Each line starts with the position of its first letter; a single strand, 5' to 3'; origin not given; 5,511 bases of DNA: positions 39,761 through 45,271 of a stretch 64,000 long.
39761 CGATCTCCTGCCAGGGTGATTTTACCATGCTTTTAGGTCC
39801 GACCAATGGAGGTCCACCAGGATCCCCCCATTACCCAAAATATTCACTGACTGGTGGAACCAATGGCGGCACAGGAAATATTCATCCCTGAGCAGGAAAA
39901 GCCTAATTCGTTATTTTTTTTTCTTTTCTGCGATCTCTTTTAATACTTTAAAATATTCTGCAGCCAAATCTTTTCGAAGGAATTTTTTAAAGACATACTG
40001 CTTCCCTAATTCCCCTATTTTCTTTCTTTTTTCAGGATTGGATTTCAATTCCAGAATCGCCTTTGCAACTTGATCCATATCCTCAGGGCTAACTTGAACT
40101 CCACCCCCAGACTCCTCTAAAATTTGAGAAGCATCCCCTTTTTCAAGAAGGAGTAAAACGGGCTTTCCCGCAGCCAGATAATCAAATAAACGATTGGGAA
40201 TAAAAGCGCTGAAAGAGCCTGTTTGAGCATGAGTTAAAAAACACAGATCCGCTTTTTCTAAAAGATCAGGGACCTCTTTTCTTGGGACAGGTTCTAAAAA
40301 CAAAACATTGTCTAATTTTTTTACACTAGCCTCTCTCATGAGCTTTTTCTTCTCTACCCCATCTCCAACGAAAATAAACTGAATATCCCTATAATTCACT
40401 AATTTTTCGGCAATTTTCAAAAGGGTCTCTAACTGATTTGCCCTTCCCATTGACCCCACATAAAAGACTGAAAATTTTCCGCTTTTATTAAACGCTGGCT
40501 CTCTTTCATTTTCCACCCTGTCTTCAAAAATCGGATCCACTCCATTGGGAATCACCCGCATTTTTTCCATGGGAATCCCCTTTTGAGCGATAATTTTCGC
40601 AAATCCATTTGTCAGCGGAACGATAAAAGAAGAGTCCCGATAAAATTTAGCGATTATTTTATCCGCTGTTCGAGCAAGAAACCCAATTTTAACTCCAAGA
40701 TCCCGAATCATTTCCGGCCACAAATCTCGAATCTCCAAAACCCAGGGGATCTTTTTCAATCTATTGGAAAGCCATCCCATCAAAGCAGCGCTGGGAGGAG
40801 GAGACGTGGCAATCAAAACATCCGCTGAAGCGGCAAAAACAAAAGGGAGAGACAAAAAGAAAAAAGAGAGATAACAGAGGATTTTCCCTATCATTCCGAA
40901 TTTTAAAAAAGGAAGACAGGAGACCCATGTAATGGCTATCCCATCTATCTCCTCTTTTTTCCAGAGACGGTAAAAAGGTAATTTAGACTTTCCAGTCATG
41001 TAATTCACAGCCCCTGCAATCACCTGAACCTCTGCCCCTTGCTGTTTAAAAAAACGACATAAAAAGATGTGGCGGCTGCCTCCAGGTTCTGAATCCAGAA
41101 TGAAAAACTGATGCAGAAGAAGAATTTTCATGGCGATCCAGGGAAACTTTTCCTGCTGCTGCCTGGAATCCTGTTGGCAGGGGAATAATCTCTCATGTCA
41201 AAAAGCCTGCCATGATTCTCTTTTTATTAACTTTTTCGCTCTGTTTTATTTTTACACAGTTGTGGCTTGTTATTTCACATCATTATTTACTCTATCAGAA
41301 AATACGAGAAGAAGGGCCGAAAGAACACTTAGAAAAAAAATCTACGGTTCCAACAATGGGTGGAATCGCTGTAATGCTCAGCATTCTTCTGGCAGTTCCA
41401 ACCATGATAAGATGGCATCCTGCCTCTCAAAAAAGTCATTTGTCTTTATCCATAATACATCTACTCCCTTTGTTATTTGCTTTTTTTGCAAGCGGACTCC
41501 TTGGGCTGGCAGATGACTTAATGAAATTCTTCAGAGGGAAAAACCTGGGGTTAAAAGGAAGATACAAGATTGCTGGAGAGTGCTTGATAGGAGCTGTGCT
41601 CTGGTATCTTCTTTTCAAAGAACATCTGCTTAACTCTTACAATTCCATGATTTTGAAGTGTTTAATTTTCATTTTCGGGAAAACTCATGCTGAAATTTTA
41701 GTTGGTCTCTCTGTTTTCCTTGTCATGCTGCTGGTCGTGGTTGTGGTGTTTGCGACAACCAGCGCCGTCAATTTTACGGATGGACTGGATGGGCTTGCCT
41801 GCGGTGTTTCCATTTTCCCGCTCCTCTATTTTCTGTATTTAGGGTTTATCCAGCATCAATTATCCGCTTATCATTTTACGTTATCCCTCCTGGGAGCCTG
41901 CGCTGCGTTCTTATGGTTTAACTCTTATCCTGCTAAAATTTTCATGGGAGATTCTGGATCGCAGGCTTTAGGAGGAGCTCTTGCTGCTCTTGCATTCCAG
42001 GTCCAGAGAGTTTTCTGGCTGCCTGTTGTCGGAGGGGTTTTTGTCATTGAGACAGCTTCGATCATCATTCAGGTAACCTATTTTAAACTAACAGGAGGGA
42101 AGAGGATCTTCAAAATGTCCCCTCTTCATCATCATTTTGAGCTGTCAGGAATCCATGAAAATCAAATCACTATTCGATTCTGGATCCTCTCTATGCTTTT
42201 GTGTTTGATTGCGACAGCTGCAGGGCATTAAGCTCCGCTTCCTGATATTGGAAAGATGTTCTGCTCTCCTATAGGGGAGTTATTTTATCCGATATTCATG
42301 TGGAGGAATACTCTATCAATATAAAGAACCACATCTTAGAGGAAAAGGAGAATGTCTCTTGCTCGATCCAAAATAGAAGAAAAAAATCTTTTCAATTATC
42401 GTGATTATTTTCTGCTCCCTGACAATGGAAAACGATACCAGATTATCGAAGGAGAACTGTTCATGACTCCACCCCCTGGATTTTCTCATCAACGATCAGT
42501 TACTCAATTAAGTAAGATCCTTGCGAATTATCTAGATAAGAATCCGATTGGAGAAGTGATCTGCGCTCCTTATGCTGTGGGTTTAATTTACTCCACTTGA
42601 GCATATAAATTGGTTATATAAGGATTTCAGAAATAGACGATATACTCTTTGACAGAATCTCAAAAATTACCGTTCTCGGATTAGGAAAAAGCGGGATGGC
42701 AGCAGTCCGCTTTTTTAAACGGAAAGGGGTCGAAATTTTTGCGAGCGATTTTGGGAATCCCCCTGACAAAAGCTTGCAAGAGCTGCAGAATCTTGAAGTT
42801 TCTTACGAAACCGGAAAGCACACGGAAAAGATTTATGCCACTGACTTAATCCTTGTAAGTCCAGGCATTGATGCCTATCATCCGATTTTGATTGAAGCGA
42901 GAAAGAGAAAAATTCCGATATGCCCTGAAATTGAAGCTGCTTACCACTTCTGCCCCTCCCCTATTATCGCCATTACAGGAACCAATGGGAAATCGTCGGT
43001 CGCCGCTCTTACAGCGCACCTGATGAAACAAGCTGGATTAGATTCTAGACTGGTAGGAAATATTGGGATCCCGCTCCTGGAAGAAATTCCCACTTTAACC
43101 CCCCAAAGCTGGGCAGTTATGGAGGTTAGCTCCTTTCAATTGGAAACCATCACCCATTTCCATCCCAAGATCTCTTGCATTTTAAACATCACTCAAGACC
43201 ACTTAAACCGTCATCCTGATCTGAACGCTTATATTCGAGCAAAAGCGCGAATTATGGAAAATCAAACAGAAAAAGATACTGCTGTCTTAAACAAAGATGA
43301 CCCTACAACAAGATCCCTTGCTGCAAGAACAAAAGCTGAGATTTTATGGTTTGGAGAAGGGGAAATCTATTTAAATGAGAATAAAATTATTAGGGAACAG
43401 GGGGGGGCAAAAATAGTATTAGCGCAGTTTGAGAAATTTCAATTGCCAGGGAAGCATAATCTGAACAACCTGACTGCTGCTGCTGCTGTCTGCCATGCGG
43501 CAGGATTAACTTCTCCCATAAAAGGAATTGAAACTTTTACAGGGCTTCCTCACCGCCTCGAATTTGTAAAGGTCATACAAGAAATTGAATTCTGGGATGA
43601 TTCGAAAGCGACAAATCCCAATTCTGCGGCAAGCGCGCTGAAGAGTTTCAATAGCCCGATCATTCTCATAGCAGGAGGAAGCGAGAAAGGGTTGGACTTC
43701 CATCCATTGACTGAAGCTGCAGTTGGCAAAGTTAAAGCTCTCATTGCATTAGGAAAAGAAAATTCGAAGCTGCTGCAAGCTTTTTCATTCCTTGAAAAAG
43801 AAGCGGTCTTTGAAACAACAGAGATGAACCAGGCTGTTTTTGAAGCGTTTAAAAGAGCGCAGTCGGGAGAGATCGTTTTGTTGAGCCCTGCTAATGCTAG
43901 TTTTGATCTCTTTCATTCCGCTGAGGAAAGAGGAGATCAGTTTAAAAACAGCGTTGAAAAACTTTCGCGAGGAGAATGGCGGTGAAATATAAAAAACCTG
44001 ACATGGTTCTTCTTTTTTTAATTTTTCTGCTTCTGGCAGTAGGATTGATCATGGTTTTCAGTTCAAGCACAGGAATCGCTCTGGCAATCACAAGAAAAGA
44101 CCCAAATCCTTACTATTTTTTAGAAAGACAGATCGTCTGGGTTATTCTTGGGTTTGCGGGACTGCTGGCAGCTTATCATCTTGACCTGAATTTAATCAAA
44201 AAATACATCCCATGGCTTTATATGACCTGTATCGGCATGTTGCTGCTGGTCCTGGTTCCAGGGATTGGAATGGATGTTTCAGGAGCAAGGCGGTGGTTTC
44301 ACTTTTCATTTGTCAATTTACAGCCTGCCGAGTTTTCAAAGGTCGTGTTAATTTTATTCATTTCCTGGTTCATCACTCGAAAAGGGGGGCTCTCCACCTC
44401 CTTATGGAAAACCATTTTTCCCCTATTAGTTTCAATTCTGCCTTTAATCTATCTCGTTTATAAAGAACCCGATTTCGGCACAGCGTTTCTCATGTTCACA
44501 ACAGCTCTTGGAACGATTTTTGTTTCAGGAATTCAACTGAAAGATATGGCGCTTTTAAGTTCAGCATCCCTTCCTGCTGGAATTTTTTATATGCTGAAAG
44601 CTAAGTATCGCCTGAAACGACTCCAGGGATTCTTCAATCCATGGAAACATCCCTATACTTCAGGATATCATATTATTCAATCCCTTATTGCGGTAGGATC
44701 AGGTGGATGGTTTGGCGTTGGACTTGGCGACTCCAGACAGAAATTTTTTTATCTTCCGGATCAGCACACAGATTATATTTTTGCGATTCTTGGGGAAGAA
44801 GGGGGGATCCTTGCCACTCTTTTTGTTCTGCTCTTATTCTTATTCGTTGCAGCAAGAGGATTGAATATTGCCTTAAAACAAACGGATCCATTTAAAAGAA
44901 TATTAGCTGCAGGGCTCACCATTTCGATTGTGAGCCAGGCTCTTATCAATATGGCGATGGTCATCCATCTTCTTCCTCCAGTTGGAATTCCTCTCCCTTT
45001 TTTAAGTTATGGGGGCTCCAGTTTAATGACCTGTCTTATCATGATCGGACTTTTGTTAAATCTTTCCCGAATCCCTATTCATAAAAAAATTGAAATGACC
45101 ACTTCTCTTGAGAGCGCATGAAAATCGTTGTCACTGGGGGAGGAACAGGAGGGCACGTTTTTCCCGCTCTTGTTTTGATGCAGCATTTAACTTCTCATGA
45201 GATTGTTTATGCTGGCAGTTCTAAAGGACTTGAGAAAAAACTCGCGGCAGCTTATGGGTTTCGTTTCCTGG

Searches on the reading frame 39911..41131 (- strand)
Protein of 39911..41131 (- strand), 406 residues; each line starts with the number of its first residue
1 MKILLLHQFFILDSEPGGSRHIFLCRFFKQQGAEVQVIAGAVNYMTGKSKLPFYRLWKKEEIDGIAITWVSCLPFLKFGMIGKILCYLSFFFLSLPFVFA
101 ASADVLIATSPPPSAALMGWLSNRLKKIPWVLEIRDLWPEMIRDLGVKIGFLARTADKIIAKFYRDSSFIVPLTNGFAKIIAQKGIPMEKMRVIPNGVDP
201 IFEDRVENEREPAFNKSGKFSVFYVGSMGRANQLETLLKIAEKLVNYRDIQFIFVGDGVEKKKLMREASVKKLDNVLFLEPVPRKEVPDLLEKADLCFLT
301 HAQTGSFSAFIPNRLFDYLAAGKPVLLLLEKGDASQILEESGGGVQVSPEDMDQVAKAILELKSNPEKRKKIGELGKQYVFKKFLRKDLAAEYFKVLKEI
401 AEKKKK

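Call 82: search_protein_families(library=pfam, proteins=[window:39911-41131:-], max_evalue=0.0001)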
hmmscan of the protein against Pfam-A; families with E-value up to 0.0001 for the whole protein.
window:39911-41131:- (406 aa): 5 families
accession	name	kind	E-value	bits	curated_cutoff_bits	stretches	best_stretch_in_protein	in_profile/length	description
PF00534.26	Glycos_transf_1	-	6.7e-19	68.5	26.4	1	207-378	3-171/172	Glycosyl transferases group 1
PF13692.12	Glyco_trans_1_4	-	4.4e-16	59.8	27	1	221-364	3-141/142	Glycosyl transferases group 1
PF13579.12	Glyco_trans_4_4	-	4.7e-12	47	29.7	1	30-197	16-158/158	Glycosyl transferase 4-like domain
PF13439.12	Glyco_transf_4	-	8e-10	39.4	28.5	1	24-200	11-168/170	Glycosyltransferase Family 4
PF13524.12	Glyco_trans_1_2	-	8.2e-08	32.8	25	1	248-385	13-134/144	Glycosyl transferase-like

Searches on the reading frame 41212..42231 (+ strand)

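Call 83: search_protein_families(library=pfam, proteins=[window:41212-42231:+], max_evalue=0.0001)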
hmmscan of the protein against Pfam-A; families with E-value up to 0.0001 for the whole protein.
window:41212-42231:+ (339 aa): 1 family
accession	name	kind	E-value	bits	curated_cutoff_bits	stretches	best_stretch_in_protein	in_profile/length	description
PF00953.26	Glycos_transf_4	-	1.9e-33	116.1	27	1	86-263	3-158/160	Glycosyl transferase family 4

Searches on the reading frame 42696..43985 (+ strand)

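Call 83: search_protein_families(library=pfam, proteins=[window:42696-43985:+], max_evalue=0.0001)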
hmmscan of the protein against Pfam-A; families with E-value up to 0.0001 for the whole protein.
window:42696-43985:+ (429 aa): 4 families
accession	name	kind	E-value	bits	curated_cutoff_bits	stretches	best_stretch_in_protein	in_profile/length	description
PF08245.18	Mur_ligase_M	-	1.8e-31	110.1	24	1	93-266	1-200/200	Mur ligase middle domain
PF02875.26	Mur_ligase_C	-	9.8e-12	46.2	28.4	1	286-399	1-126/127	Mur ligase, glutamate ligase domain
PF21799.2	MurD-like_N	-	1.6e-08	35.1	27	1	2-75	14-86/88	Mur ligase MurD-like, N-terminal domain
PF21377.3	MurD_N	-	1.1e-07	32.2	24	1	7-59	19-71/76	MurD N-terminal domain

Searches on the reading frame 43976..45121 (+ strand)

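Call 83: search_protein_families(library=pfam, proteins=[window:43976-45121:+], max_evalue=0.0001)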
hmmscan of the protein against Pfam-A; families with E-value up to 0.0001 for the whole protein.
window:43976-45121:+ (381 aa): 1 family
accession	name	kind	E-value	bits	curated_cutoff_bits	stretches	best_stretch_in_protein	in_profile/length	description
PF01098.24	FTSW_RODA_SPOVE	-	9e-102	341.1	26.4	1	12-365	3-352/356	Cell cycle protein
